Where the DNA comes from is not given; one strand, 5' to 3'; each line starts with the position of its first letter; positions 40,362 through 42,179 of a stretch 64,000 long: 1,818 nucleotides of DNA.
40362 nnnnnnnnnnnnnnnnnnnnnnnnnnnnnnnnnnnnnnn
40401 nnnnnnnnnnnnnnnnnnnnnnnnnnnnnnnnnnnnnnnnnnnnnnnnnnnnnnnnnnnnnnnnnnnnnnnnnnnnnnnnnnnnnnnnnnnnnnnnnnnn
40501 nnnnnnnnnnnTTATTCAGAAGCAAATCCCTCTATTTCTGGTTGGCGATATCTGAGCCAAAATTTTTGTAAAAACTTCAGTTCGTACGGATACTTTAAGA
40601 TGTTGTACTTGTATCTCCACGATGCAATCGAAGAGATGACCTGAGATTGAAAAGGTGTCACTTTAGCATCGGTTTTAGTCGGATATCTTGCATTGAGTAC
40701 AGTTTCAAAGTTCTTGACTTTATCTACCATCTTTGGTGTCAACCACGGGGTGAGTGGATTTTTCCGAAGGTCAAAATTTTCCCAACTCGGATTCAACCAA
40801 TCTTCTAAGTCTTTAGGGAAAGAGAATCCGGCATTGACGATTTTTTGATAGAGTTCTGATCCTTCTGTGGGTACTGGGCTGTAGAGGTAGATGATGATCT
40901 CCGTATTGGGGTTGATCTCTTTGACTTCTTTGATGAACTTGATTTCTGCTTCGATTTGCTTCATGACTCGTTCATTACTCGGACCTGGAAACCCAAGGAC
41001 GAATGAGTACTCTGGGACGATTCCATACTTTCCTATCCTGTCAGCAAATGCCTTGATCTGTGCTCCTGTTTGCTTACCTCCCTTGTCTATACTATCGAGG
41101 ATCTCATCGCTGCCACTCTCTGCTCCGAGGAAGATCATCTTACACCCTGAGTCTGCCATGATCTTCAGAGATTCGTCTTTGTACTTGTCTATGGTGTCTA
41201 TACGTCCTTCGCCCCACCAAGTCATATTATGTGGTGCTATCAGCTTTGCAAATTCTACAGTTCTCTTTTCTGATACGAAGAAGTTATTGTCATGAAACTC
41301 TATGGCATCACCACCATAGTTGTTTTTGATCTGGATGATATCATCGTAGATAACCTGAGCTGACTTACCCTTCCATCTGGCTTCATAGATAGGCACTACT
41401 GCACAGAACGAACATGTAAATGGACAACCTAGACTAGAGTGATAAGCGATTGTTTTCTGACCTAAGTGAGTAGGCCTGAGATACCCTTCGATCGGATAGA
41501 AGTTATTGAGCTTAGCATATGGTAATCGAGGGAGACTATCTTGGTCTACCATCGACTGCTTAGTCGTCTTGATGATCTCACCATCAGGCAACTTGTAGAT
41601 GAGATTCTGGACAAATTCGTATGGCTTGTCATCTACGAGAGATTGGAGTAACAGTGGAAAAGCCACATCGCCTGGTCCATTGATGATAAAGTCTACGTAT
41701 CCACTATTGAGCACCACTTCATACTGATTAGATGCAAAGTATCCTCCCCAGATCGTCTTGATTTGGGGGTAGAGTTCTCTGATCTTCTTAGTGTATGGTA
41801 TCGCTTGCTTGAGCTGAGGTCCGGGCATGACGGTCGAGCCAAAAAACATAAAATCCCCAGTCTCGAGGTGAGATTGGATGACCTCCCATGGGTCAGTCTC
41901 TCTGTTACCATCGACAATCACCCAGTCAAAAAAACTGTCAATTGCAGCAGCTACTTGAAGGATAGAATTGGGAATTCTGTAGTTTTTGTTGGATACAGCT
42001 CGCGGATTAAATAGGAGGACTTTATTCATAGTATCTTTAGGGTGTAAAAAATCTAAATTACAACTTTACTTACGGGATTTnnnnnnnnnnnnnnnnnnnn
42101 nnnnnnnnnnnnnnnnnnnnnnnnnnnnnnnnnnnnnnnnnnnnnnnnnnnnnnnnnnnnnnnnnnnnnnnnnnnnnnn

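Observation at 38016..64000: Atypical surface-modification island: three B12-radical-SAM paralogues plus methyl-, sulfo- and GT-C transferases around a giant T9SS adhesin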

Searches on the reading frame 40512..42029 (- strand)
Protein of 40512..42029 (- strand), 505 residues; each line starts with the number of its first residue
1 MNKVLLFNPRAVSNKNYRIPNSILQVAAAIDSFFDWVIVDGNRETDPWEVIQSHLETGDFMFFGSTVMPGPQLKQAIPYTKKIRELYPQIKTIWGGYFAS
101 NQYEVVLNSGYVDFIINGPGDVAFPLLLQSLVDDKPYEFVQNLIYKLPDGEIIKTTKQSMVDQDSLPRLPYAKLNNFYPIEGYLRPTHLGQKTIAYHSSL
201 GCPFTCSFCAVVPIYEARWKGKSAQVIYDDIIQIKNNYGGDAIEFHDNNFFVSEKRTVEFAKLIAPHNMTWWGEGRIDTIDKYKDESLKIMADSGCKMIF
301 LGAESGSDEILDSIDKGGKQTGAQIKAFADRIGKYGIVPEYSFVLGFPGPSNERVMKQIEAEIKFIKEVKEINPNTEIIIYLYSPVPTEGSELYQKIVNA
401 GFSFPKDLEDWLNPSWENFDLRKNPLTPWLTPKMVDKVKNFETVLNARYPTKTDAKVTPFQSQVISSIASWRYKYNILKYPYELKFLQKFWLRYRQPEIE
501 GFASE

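Call 4: search_protein_families(library=pfam, proteins=[window:40512-42029:-], max_evalue=0.01)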
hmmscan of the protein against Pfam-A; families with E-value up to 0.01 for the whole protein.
window:40512-42029:- (505 aa): 2 families
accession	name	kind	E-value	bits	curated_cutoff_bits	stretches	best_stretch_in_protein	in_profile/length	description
PF04055.27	Radical_SAM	-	1.1e-10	42.4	29.5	1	199-356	4-160/166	Radical SAM superfamily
PF02310.24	B12-binding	-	1.1e-06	28.9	32.1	1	20-127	14-120/121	B12 binding domain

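Call 5: search_protein_families(library=ncbifam, proteins=[window:40512-42029:-], max_evalue=0.01)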
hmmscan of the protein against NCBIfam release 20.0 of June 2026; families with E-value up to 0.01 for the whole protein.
window:40512-42029:- (505 aa): 19 families
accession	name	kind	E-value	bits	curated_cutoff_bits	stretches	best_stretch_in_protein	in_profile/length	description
TIGR03471.1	HpnJ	equivalog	1.6e-33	116.3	577.6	1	71-402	79-392/472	hopanoid biosynthesis associated radical SAM protein HpnJ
TIGR04479.1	bcpD_PhpK_rSAM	subfamily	4.1e-25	88.1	600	1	83-369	134-409/504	PhpK family radical SAM P-methyltransferase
NF050148.1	rSAM_ApyD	equivalog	8.9e-25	87.1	750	1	77-352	91-353/645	RiPP biosynthesis radical SAM protein ApyD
TIGR02026.1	BchE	equivalog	1.8e-24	86.5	481.35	1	73-358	76-358/497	magnesium-protoporphyrin IX monomethyl ester anaerobic oxidative cyclase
NF038361.1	rSAM_Sden_1168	equivalog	5e-23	81.5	575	1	52-401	133-477/560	Sden_1168 family B12-binding radical SAM P-methyltransferase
TIGR03975.1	rSAM_ocin_1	subfamily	4.2e-20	71.8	281.85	1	79-360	147-425/606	RiPP maturation radical SAM C-methyltransferase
TIGR04013.1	B12_SAM_MJ_1487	hypoth_equivalog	1.5e-17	63.5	251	2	77-228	57-186/382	TIGR04013 family B12-binding domain/radical SAM domain-containing protein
NF040546.1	rSAM_CUAEP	equivalog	8e-15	54.5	500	1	75-343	63-319/468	CUAEP/CCAEP-tail radical SAM (seleno)protein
NF033070.1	rSAM_AprD4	equivalog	4.9e-14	52.1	500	1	183-401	186-394/456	AprD4 family radical SAM diol-dehydratase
TIGR04014.1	B12_SAM_MJ_0865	equivalog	7e-13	48.1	360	1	92-355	71-326/434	methyl-coenzyme M reductase glutamine C-methyltransferase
TIGR04385.1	B12_rSAM_cofa1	equivalog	1.6e-12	47.4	450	1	82-375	92-370/438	B12 lower ligand biosynthesis radical SAM protein BzaD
NF040542.1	rSAM_RCCLKC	equivalog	2.3e-12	46.8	450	1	73-338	62-323/423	arsinothricin biosynthesis radical SAM protein ArsL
TIGR04072.2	rSAM_ladder_B12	equivalog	9.8e-12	44.2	360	1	80-360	90-344/443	lipid biosynthesis B12-binding/radical SAM protein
TIGR04367.1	HpnR_B12_rSAM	equivalog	1.6e-11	43.4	650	1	75-316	76-306/490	hopanoid C-3 methylase HpnR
NF033712.0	B12_rSAM_KedN5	subfamily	2.1e-09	36.2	700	1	81-209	83-211/624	KedN5 family methylcobalamin-dependent radical SAM C-methyltransferase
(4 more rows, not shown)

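Call 11: find_encoding_contigs(protein=window:40512-42029:-, flank=10000, max_places=6)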
Protein window:40512-42029:- (505 aa): 1 contig read that carries it; 1 place shown.
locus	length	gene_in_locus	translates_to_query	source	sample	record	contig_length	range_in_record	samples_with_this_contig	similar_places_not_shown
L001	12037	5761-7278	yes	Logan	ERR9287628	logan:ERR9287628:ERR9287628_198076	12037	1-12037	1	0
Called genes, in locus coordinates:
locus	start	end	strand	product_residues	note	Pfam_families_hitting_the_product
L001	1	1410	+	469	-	?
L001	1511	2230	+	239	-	-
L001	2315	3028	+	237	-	PF05050:Methyltransf_21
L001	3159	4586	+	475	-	-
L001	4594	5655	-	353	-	-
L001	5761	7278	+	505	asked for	PF02310:B12-binding (weak), PF04055:Radical_SAM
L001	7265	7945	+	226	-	PF05175:MTS, PF13649:Methyltransf_25 (weak), PF13847:Methyltransf_31 (weak)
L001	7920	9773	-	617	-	PF04932:Wzy_C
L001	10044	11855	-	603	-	PF01541:GIY-YIG, PF01367:5_3_exonuc (faint), PF27096:UvrC_M, PF22920:UvrC_RNaseH, PF08459:UvrC_RNaseH_dom, PF12826:HHH_2, PF14520:HHH_5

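Call 12: find_homologous_proteins(query=window:40512-42029:-, max_evalue=1e-10)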
Query window:40512-42029:- (505 aa): 5953 proteins with E <= 1e-10 among 8000 candidates; the best 120 are listed.
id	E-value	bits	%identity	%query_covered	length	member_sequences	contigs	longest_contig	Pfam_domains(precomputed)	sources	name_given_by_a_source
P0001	0.0e+0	1152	97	100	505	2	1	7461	PF04055.28,PF02310.25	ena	-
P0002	2.0e-298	1008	84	100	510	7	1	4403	PF04055.28,PF02310.25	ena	-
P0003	2.2e-278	942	79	100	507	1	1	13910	PF04055.28,PF02310.25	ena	-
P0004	6.8e-278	940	79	100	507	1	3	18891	PF04055.28,PF02310.25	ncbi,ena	-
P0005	2.3e-277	939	79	100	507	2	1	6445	PF04055.28,PF02310.25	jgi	-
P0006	4.3e-277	938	77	100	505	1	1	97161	PF04055.28,PF02310.25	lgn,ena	-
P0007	3.3e-276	935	78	100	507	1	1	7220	PF04055.28,PF02310.25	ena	-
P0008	2.0e-275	932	79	100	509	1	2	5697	PF04055.28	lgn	-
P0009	4.4e-275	931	78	100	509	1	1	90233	PF04055.28,PF02310.25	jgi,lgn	-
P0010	1.3e-274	930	77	100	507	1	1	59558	PF04055.28,PF02310.25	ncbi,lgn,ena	-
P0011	1.7e-273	926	83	94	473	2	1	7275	PF04055.28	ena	-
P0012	2.1e-272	922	77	100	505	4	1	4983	PF04055.28,PF02310.25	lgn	-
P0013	5.4e-271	918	76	100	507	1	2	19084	PF04055.28,PF02310.25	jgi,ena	-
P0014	2.4e-270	916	77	100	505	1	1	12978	PF04055.28,PF02310.25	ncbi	ncbi:MAG: radical SAM protein [Saprospiraceae bacterium]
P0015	6.1e-270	914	77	100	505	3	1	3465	PF04055.28,PF02310.25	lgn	-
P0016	4.9e-269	911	76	100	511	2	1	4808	PF04055.28,PF02310.25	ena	-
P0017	3.2e-268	909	76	100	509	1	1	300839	PF04055.28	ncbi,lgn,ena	-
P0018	8.7e-268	907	77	100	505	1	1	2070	PF04055.28,PF02310.25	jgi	-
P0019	2.5e-264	896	75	100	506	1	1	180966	PF04055.28,PF02310.25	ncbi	-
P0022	1.0e-261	887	75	99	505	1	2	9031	PF04055.28,PF02310.25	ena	-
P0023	2.3e-261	886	74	100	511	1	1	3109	PF04055.28,PF02310.25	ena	-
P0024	1.3e-260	883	74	100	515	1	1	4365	PF04055.28,PF02310.25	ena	-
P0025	1.7e-260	883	72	100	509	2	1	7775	PF04055.28,PF02310.25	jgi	-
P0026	8.6e-259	877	74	100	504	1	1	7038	PF04055.28,PF02310.25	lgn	-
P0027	3.5e-258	875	74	100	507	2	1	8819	PF04055.28,PF02310.25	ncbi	-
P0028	5.9e-258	875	74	99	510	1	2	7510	PF04055.28,PF02310.25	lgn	-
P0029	1.5e-257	873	73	100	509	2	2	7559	PF04055.28,PF02310.25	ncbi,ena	-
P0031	4.3e-257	872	73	100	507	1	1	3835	PF04055.28,PF02310.25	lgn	-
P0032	6.9e-257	871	72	100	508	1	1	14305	PF04055.28,PF02310.25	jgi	jgi:radical SAM superfamily enzyme YgiQ (UPF0313 family)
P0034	1.9e-255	866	72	100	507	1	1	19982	PF04055.28,PF02310.25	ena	-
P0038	6.6e-251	851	72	99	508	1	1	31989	PF04055.28,PF02310.25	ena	-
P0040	7.8e-245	831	69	99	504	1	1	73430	PF04055.28,PF02310.25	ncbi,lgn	-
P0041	1.6e-244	830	70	99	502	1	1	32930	PF04055.28,PF02310.25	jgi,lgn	-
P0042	1.4e-242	824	69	99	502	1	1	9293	PF04055.28,PF02310.25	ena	-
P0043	2.8e-241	820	67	99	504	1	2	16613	PF04055.28,PF02310.25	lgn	-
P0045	2.9e-240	816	68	99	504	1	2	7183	PF04055.28,PF02310.25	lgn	-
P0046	6.4e-240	815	68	100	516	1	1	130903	PF04055.28,PF02310.25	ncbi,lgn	ncbi:MAG: radical SAM protein [Bacteroidota bacterium]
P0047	7.0e-240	815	68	99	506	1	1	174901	PF04055.28,PF02310.25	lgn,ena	-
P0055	1.2e-236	804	67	99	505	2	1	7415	PF04055.28,PF02310.25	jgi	-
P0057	2.0e-236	804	67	99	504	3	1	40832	PF04055.28,PF02310.25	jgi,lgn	-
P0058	6.1e-236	802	65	100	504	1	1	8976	PF04055.28,PF02310.25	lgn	-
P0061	7.7e-236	802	67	99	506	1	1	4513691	PF04055.28,PF02310.25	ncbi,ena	-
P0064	2.1e-235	800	67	99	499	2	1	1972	PF04055.28,PF02310.25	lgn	-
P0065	4.6e-235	799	67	99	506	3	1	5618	PF04055.28,PF02310.25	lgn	-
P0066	1.1e-234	798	65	100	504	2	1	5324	PF04055.28,PF02310.25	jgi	jgi:anaerobic magnesium-protoporphyrin IX monomethyl ester cyclase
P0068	1.5e-234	797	66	99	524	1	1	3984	PF04055.28,PF02310.25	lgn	-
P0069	1.6e-234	797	67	99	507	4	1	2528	PF04055.28,PF02310.25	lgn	-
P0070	2.0e-234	797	68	99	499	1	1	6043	PF04055.28,PF02310.25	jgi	-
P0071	3.1e-234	796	66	99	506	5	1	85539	PF04055.28,PF02310.25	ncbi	-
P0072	3.7e-234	796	66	99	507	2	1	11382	PF04055.28,PF02310.25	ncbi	-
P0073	4.2e-234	796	67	99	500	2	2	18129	PF04055.28,PF02310.25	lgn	-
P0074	4.5e-234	796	66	100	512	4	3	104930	PF04055.28,PF02310.25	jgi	-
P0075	4.6e-234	796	67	99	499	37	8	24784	PF04055.28,PF02310.25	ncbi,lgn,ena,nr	ncbi:MAG TPA: radical SAM protein [Ferruginibacter sp.]|nr:radical SAM protein [Ferruginibacter sp.]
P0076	4.8e-234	796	67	99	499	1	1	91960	PF04055.28,PF02310.25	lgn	-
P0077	1.1e-233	795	65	100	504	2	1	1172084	PF04055.28,PF02310.25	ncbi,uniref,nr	ncbi:B12-binding domain-containing radical SAM protein [Pseudochryseolinea flava]|uniref:Radical SAM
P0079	2.1e-233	794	67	99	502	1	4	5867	PF04055.28,PF02310.25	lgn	-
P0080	2.4e-233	793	66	99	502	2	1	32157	PF04055.28,PF02310.25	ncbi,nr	ncbi:MAG: B12-binding domain-containing radical SAM protein [Aureispira sp.]|nr:B12-binding domain-c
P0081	2.6e-233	793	68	100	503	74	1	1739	PF04055.28,PF02310.25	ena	-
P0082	3.0e-233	793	68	100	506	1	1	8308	PF04055.28,PF02310.25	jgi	-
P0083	3.4e-233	793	66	99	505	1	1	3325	PF04055.28,PF02310.25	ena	-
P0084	4.1e-233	793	65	99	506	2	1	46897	PF04055.28,PF02310.25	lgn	-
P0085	4.2e-233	793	66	99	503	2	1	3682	PF04055.28,PF02310.25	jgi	-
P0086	4.4e-233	793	63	99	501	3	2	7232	PF04055.28,PF02310.25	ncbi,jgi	jgi:anaerobic magnesium-protoporphyrin IX monomethyl ester cyclase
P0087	5.4e-233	792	66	99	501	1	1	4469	PF04055.28,PF02310.25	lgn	-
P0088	6.6e-233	792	67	99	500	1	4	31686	PF04055.28,PF02310.25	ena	-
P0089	7.3e-233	792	65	100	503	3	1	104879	PF04055.28,PF02310.25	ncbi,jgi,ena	jgi:radical SAM superfamily enzyme YgiQ (UPF0313 family)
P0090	7.9e-233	792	65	100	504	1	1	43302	PF04055.28,PF02310.25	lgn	-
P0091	8.2e-233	792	66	99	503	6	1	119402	PF04055.28,PF02310.25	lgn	-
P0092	9.9e-233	791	66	99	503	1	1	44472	PF04055.28,PF02310.25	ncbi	-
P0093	1.1e-232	791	65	99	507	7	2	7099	PF04055.28,PF02310.25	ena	-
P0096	1.4e-232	791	67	99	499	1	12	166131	PF04055.28,PF02310.25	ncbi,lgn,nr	ncbi:MAG: B12-binding domain-containing radical SAM protein [Bacteroidetes bacterium]|nr:B12-binding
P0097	1.5e-232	791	65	99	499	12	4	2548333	PF04055.28,PF02310.25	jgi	jgi:anaerobic magnesium-protoporphyrin IX monomethyl ester cyclase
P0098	1.6e-232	791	65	100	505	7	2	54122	PF04055.28,PF02310.25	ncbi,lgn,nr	ncbi:MAG: B12-binding domain-containing radical SAM protein [Bacteroidetes bacterium]|nr:B12-binding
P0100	3.5e-232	790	66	99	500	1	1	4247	PF04055.28,PF02310.25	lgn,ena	-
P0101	4.0e-232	789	67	99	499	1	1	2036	PF04055.28,PF02310.25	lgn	-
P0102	4.2e-232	789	66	99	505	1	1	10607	PF04055.28,PF02310.25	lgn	-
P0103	6.4e-232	789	67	99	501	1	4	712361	PF04055.28,PF02310.25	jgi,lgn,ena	-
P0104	7.0e-232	789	66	100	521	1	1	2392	PF04055.28,PF02310.25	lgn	-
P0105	7.4e-232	789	65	99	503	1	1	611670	PF04055.28,PF02310.25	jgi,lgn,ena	-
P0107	1.1e-231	788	65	99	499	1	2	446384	PF04055.28,PF02310.25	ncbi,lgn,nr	ncbi:MAG: radical SAM protein [Taibaiella sp.]|nr:radical SAM protein [Taibaiella sp.]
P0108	1.2e-231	788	68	99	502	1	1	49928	PF04055.28,PF02310.25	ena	-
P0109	1.3e-231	788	64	99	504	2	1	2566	PF04055.28,PF02310.25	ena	-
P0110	1.4e-231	788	65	99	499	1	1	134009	PF04055.28,PF02310.25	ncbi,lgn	-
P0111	1.4e-231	788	67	99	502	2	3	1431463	PF04055.28,PF02310.25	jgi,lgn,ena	-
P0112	1.5e-231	788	64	99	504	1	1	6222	PF04055.28,PF02310.25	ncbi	-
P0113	1.5e-231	788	65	100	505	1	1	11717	PF04055.28,PF02310.25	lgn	-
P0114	2.0e-231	787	65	100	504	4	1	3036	PF04055.28,PF02310.25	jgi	-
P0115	2.7e-231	787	64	99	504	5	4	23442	PF04055.28,PF02310.25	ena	-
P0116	2.7e-231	787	65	100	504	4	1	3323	PF04055.28,PF02310.25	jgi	-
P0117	2.8e-231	787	65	99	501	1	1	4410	PF04055.28,PF02310.25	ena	-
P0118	3.0e-231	787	66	99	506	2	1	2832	PF04055.28,PF02310.25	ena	-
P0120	3.4e-231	786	66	99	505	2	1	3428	PF04055.28,PF02310.25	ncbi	-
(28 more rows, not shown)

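Call 13: find_encoding_contigs(protein=P0077, flank=10000, max_places=2)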
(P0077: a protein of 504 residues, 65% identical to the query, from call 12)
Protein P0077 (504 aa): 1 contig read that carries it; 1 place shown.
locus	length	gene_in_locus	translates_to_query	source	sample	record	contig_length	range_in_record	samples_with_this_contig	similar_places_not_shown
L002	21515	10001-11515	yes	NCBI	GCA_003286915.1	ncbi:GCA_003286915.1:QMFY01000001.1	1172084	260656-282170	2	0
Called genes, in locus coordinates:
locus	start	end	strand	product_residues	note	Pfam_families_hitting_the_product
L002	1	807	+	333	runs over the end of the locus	-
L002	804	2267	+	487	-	PF02310:B12-binding, PF04055:Radical_SAM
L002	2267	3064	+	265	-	PF01209:Ubie_methyltran (weak), PF13847:Methyltransf_31 (weak), PF13649:Methyltransf_25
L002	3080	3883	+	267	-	PF10294:Methyltransf_16 (weak), PF13847:Methyltransf_31 (faint), PF08241:Methyltransf_11, PF08242:Methyltransf_12, PF13649:Methyltransf_25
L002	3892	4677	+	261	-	PF13489:Methyltransf_23, PF08241:Methyltransf_11, PF08242:Methyltransf_12, PF13649:Methyltransf_25, PF13847:Methyltransf_31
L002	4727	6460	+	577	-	PF00005:ABC_tran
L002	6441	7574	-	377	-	PF00534:Glycos_transf_1, PF13692:Glyco_trans_1_4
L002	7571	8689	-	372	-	PF13579:Glyco_trans_4_4, PF13439:Glyco_transf_4, PF13477:Glyco_trans_4_2 (weak), PF00534:Glycos_transf_1, PF13692:Glyco_trans_1_4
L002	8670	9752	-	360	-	PF00534:Glycos_transf_1, PF13692:Glyco_trans_1_4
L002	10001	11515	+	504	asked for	PF02310:B12-binding (weak), PF04055:Radical_SAM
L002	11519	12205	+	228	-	PF06325:PrmA, PF05175:MTS, PF13489:Methyltransf_23 (weak), PF13847:Methyltransf_31 (weak), PF08241:Methyltransf_11, PF08242:Methyltransf_12 (weak), PF13649:Methyltransf_25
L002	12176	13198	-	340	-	PF04055:Radical_SAM, PF13353:Fer4_12 (weak), PF13186:SPASM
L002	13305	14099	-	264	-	PF02535:Zip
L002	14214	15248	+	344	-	PF05496:RuvB_N, PF00004:AAA, PF07728:AAA_5 (faint), PF17864:AAA_lid_4, PF05491:WHD_RuvB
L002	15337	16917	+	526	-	PF01645:Glu_synthase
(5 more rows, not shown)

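Call 14: find_encoding_contigs(protein=P0017, flank=10000, max_places=2)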
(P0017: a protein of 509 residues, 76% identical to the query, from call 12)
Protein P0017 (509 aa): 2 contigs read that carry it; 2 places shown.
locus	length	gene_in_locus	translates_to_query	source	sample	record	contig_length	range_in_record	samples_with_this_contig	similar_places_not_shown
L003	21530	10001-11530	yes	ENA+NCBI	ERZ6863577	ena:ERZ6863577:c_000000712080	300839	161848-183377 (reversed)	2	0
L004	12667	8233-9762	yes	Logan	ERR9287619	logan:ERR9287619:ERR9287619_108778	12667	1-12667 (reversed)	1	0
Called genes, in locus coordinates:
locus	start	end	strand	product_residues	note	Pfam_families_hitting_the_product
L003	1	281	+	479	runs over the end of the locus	PF04055:Radical_SAM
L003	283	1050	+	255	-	PF01209:Ubie_methyltran (weak), PF13489:Methyltransf_23 (weak), PF03848:TehB (weak), PF13847:Methyltransf_31, PF08241:Methyltransf_11, PF08242:Methyltransf_12, PF13649:Methyltransf_25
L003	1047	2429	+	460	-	PF02310:B12-binding, PF04055:Radical_SAM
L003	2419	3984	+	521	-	PF09594:GT87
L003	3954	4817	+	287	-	PF10364:NKWYS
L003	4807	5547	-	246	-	PF05050:Methyltransf_21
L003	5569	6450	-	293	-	PF00535:Glycos_transf_2, PF10111:Glyco_tranf_2_2, PF13641:Glyco_tranf_2_3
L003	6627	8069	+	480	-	-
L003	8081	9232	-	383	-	-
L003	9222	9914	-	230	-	-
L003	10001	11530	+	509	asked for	PF04055:Radical_SAM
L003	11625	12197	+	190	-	PF05175:MTS, PF06325:PrmA (weak), PF13847:Methyltransf_31 (weak)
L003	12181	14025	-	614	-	PF04932:Wzy_C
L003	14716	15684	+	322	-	PF14226:DIOX_N, PF03171:2OG-FeII_Oxy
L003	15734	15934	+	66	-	PF02416:TatA_B_E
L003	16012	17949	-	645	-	PF13424:TPR_12 (faint), PF13181:TPR_8 (faint), PF00515:TPR_1 (faint), PF07719:TPR_2 (faint), PF00512:HisKA, PF02518:HATPase_c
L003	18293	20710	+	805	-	PF13802:Gal_mutarotas_2, PF01055:Glyco_hydro_31_2nd, PF21365:Glyco_hydro_31_3rd, PF17137:DUF5110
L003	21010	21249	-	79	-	-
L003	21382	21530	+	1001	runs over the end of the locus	PF02012:BNR (faint), PF13088:BNR_2 (faint), PF15902:Sortilin-Vps10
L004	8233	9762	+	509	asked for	PF04055:Radical_SAM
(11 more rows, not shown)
